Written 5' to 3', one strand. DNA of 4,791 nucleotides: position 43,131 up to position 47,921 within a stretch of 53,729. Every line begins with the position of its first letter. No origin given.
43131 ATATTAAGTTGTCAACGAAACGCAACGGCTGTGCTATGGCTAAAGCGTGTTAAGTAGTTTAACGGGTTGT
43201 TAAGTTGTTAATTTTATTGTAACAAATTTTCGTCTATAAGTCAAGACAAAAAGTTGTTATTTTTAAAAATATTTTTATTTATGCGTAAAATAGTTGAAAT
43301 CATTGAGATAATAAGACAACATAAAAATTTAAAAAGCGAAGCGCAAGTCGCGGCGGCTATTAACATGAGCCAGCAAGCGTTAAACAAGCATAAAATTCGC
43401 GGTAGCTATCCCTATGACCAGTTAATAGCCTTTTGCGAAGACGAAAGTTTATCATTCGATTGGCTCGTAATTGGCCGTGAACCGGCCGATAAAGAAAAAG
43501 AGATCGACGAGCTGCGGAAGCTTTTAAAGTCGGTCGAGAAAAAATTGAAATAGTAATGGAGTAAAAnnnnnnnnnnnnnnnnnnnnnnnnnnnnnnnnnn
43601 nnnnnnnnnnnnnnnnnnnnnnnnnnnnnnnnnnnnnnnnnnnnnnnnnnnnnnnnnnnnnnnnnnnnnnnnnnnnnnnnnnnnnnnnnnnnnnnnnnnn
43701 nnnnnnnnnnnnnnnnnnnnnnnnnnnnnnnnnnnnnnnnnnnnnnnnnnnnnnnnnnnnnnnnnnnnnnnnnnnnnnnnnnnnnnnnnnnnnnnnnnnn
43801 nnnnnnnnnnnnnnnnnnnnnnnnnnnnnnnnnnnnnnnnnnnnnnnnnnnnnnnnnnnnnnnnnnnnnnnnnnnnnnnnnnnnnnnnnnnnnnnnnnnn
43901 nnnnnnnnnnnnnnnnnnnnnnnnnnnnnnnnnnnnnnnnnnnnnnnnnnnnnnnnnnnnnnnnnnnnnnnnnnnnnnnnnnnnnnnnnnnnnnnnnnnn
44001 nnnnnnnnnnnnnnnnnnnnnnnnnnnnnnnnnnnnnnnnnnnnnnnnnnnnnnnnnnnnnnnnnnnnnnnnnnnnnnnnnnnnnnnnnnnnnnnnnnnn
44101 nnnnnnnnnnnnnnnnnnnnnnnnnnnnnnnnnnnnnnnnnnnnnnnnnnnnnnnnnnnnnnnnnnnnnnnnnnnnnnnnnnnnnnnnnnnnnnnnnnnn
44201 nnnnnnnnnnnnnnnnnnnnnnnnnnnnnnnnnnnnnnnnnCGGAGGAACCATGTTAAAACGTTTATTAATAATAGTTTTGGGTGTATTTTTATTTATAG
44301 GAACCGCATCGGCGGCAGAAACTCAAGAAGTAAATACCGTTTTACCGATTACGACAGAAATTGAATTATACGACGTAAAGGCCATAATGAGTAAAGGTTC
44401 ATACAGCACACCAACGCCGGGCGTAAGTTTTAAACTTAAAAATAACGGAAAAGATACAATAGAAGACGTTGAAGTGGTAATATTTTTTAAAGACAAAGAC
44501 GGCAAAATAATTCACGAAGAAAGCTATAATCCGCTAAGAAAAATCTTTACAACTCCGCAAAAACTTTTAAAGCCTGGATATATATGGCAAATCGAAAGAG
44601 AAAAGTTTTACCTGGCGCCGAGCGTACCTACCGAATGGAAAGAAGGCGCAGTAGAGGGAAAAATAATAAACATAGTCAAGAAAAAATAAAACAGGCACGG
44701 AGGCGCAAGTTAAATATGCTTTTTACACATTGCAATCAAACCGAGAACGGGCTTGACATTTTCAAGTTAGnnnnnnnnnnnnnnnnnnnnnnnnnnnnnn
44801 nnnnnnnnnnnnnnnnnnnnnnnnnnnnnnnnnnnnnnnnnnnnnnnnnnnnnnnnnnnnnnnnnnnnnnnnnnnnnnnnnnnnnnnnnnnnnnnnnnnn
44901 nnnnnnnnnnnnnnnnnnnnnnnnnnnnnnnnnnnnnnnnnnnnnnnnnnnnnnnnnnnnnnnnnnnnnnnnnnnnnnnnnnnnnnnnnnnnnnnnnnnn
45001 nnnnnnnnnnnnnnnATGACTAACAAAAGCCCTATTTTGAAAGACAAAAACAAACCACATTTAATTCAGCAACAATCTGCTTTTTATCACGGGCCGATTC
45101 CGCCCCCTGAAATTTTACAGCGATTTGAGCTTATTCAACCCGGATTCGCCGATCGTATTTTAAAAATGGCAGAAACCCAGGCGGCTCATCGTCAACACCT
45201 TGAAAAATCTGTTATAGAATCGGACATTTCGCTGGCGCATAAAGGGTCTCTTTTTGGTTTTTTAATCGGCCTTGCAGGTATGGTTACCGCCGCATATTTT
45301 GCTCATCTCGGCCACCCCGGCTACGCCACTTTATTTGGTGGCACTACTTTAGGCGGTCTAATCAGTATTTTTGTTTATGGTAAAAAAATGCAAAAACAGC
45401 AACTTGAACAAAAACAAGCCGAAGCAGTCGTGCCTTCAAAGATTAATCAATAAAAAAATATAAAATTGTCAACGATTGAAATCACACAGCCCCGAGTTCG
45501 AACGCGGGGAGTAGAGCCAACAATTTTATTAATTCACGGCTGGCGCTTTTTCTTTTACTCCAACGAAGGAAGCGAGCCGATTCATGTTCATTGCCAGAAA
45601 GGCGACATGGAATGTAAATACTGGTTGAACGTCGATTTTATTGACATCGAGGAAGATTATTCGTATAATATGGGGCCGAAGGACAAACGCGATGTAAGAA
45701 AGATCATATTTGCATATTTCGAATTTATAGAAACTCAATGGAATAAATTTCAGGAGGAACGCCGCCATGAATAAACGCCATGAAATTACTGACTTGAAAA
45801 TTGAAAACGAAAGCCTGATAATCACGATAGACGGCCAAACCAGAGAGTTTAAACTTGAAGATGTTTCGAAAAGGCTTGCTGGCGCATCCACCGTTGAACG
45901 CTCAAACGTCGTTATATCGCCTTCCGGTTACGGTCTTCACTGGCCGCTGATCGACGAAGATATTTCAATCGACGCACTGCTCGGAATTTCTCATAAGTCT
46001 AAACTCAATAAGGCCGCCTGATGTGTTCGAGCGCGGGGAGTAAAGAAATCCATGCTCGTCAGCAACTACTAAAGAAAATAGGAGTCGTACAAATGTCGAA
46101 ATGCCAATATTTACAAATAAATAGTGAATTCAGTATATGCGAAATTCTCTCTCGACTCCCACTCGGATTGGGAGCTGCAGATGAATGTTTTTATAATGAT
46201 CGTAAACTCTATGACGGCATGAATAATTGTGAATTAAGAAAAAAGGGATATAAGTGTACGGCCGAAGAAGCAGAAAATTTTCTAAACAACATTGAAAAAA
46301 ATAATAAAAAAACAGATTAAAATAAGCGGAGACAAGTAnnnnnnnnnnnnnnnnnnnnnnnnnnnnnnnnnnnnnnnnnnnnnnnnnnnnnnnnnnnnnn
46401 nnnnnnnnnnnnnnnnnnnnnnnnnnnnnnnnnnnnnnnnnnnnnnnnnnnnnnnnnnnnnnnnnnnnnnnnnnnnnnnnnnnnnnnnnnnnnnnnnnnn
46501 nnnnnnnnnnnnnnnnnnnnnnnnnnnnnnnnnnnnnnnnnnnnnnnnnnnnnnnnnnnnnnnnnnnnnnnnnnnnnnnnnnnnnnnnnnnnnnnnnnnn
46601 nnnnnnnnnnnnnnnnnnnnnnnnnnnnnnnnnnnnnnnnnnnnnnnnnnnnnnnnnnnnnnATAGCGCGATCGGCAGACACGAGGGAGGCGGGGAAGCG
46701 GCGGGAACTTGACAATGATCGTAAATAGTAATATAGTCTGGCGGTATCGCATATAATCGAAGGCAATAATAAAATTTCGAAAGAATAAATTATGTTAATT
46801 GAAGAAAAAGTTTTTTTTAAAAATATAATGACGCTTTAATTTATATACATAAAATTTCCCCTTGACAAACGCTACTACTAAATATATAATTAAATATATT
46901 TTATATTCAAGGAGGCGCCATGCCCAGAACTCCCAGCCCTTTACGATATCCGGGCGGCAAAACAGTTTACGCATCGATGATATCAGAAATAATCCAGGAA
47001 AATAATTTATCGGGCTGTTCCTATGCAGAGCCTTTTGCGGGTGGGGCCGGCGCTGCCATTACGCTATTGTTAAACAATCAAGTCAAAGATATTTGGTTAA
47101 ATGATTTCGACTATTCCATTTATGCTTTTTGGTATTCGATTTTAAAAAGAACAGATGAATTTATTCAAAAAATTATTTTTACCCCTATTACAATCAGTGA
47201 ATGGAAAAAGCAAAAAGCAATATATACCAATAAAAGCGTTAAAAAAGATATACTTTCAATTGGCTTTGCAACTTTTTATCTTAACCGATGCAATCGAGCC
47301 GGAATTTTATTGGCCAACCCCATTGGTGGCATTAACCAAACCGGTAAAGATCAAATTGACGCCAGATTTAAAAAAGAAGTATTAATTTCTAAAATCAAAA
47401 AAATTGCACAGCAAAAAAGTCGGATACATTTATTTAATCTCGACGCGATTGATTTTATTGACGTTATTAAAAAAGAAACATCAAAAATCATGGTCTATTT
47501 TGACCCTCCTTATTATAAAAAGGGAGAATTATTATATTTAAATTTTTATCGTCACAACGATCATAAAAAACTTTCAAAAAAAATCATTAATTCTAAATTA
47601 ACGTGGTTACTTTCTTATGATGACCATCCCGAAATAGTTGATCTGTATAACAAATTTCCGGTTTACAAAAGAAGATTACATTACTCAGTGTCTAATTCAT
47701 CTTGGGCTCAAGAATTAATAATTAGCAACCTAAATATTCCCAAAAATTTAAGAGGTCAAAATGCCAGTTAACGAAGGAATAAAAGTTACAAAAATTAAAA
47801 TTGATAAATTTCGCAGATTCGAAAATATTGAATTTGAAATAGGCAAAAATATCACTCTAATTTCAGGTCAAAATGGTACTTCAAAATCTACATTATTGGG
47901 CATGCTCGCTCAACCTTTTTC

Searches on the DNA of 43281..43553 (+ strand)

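Call 101: search_rna_families(source=L060, threshold=evalue, max_evalue=1, show_alignments=3)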
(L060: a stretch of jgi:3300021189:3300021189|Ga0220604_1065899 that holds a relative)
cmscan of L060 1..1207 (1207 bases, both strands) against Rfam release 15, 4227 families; matches with E-value up to 1: 2.
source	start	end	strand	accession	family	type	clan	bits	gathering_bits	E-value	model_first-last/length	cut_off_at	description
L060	330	404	-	RF00005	tRNA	Gene; tRNA;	CL00001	36.3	29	1.1e-05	1-71/71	no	tRNA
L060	539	595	+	RF01832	ROSE_2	Cis-reg; thermoregulator;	-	20.7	65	0.16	1-73/73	no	Repression of heat shock gene expression (ROSE) element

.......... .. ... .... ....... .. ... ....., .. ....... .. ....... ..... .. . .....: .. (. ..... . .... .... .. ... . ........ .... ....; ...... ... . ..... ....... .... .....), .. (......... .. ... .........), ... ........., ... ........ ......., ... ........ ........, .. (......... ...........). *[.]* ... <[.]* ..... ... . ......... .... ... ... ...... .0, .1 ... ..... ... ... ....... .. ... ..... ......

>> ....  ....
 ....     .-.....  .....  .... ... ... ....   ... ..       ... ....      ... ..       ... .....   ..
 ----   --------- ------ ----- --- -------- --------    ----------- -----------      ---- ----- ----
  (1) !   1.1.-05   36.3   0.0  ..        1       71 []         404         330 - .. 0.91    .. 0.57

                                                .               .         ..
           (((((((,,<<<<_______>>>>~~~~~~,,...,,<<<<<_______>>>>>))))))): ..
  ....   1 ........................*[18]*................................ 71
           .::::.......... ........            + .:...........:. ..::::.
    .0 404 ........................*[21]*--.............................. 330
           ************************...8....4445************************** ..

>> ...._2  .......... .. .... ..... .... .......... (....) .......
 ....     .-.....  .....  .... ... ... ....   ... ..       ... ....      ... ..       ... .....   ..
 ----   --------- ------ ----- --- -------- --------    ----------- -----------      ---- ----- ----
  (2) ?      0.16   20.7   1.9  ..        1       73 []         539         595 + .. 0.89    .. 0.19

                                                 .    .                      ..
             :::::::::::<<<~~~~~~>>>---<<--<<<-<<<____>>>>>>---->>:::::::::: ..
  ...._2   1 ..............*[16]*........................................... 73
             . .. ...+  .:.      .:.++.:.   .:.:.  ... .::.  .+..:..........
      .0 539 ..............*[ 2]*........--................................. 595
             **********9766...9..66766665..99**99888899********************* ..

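Call 103: search_dna_similar(query=L060:405-445:+, collection=plasmids, mode=distant, max_evalue=10, max_rows=15)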
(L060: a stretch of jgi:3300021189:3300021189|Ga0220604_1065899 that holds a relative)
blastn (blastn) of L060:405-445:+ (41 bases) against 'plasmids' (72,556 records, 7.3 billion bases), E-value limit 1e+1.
Records with a match: 6; places in all: 8; records where one place covers at least 80% of the query: 3.
Best place of each record, by identity: 90-95% 1; 80-90% 5.
By first word of the organism name: Bacillus 4; Vibrio 1; Bartonella 1.
By predicted mobility (MOB-suite, as given by PLSDB): non-mobilizable 5; conjugative 1.
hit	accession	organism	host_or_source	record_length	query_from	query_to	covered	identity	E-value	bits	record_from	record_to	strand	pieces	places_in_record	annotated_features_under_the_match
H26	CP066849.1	Bacillus mycoides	single cell,soil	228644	1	38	93%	86.8%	1e-3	47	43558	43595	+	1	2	none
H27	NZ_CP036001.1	Bacillus mycoides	cell culture,soil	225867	1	38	93%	86.8%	1e-3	47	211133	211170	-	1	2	none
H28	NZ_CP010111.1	Bacillus thuringiensis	soil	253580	5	38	83%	85.3%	1e-1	40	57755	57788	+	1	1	none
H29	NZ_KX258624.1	Bacillus thuringiensis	-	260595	4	31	68%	85.7%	6e+0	34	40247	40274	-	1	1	none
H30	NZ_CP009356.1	Vibrio tubiashii ATCC 19109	Mercenaria mercenaria,Larvae from hard ...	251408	3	28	63%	88.5%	6e+0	35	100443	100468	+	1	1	none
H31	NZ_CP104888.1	Bartonella sp. HY761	pure-culture,feces of bat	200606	12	34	56%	91.3%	6e+0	34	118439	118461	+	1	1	none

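Call 114: search_dna_similar(query=L064:440-480:+, collection=plasmids, mode=distant, max_evalue=10, max_rows=12)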
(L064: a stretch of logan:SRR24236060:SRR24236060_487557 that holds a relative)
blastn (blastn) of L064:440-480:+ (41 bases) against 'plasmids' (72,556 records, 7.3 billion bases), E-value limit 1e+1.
Records with a match: 2; places in all: 2; records where one place covers at least 80% of the query: 0.
Best place of each record, by identity: 95-99% 1; 80-90% 1.
By first word of the organism name: Deinococcus 1; Agrobacterium 1.
By predicted mobility (MOB-suite, as given by PLSDB): non-mobilizable 2.
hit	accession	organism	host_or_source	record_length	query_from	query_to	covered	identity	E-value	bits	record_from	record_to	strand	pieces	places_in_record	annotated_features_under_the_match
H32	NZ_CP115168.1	Deinococcus aquaticus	Freshwater stream system, activated ...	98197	11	39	71%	86.2%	6e+0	35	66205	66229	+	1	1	none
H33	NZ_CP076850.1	Agrobacterium pusense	mixed culture,weathered tuff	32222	1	21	51%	95.2%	6e+0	35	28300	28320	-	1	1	DUF2188 domain-containing protein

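Call 116: search_with_rna_model(model_id=R1, sources=[L060, L061, L062, L064], filters=off, max_evalue=10, show_alignments=2)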
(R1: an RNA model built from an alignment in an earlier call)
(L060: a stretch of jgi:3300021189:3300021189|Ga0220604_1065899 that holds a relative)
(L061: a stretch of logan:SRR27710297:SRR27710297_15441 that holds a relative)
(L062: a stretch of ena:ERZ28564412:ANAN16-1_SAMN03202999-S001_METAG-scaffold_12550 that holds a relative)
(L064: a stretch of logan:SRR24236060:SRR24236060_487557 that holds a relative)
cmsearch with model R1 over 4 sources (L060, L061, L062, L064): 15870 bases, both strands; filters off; matches with E-value up to 10: 11.
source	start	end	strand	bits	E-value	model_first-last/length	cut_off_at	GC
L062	4914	4936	+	12.7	0.33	1-36/36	no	0.39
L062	249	274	-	9.3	1.9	1-36/36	no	0.35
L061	3235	3279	-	8.7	2.5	1-36/36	no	0.29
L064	452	470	+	8.2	3.2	13-31/36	no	0.47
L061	735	783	-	8.1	3.4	1-36/36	no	0.45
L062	4158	4176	+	8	3.5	1-36/36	no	0.26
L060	975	1004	+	7.8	4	1-36/36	no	0.2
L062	1163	1214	+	7.2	5.4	1-36/36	no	0.38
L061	1803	1812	-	6.5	7.5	16-25/36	no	0.1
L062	5364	5371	+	6.1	9.2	17-24/36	no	0.12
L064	2568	2575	+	6.1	9.2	17-24/36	no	0.12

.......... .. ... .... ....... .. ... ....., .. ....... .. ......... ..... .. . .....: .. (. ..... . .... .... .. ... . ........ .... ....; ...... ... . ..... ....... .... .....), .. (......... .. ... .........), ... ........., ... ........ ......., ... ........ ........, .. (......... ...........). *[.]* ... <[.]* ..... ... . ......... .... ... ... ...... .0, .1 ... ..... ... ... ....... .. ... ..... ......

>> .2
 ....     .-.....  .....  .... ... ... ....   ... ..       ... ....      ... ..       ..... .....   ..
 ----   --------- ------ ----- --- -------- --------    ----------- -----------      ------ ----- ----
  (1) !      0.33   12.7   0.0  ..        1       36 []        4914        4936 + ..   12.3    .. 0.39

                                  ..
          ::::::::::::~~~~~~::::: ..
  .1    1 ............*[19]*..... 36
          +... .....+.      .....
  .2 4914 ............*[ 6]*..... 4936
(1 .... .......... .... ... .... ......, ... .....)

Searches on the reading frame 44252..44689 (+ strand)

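Call 18: search_protein_families(library=ncbifam, proteins=[window:44252-44689:+], max_evalue=0.01)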
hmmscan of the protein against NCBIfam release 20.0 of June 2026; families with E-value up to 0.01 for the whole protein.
window:44252-44689:+ (145 aa): 0 families

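Call 19: search_protein_families(library=pfam, proteins=[window:44252-44689:+], max_evalue=0.01)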
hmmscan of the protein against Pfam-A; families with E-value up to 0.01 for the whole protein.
window:44252-44689:+ (145 aa): 1 family
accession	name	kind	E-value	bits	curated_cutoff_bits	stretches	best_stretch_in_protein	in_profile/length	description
PF11355.13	DUF3157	-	0.0022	18.1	21.7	1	42-111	100-169/199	Protein of unknown function (DUF3157)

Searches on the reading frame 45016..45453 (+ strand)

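Call 48: search_protein_families(library=pfam, proteins=[window:45016-45453:+], max_evalue=0.01)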
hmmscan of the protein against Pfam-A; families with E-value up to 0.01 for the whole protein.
window:45016-45453:+ (145 aa): 1 family
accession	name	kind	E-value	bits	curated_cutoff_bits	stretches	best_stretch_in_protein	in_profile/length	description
PF10097.14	DUF2335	-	3e-14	53.1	25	1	29-71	1-43/50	Predicted membrane protein (DUF2335)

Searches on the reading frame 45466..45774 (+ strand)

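Call 48: search_protein_families(library=pfam, proteins=[window:45466-45774:+], max_evalue=0.01)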
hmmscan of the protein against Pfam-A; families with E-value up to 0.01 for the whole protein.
window:45466-45774:+ (102 aa): 1 family
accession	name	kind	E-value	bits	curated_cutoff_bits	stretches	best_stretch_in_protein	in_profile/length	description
PF13711.11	DUF4160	-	1.1e-14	54.8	23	1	25-93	1-65/65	Domain of unknown function (DUF4160)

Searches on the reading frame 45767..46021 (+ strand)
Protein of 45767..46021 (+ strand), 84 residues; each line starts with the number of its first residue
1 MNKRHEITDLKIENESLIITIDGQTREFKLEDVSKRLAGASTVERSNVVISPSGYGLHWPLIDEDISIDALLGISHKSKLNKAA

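Call 48: search_protein_families(library=pfam, proteins=[window:45767-46021:+], max_evalue=0.01)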
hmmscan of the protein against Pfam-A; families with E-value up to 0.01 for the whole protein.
window:45767-46021:+ (84 aa): 1 family
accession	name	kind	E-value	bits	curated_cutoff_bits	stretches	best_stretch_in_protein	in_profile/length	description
PF10387.14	DUF2442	-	7.9e-15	55.3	23.9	1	8-73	2-68/72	Protein of unknown function (DUF2442)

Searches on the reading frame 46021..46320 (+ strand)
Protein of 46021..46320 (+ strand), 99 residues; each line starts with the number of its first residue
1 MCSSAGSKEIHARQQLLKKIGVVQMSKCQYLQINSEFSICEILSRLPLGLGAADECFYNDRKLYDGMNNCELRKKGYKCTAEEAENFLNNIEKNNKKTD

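Call 48: search_protein_families(library=pfam, proteins=[window:46021-46320:+], max_evalue=0.01)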
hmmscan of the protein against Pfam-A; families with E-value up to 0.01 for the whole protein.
window:46021-46320:+ (99 aa): 1 family
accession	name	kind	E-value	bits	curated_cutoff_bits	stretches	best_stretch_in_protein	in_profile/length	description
PF12606.13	RELT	-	0.0062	16.1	25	0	72-85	24-37/42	Tumour necrosis factor receptor superfamily member 19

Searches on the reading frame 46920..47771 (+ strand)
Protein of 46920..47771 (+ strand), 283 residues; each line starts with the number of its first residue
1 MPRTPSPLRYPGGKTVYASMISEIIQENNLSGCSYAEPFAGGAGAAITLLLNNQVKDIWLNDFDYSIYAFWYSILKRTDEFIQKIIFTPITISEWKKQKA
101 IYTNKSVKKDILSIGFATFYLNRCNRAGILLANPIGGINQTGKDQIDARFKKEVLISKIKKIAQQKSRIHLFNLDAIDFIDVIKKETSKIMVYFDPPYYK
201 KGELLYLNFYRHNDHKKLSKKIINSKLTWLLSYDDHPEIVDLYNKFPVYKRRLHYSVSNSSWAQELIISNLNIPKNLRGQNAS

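Call 48: search_protein_families(library=pfam, proteins=[window:46920-47771:+], max_evalue=0.01)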
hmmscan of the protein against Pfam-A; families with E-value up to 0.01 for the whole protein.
window:46920-47771:+ (283 aa): 1 family
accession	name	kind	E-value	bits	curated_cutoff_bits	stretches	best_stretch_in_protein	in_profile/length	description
PF02086.21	MethyltransfD12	-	9.5e-20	71.8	22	1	10-251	1-247/253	D12 class N6 adenine-specific DNA methyltransferase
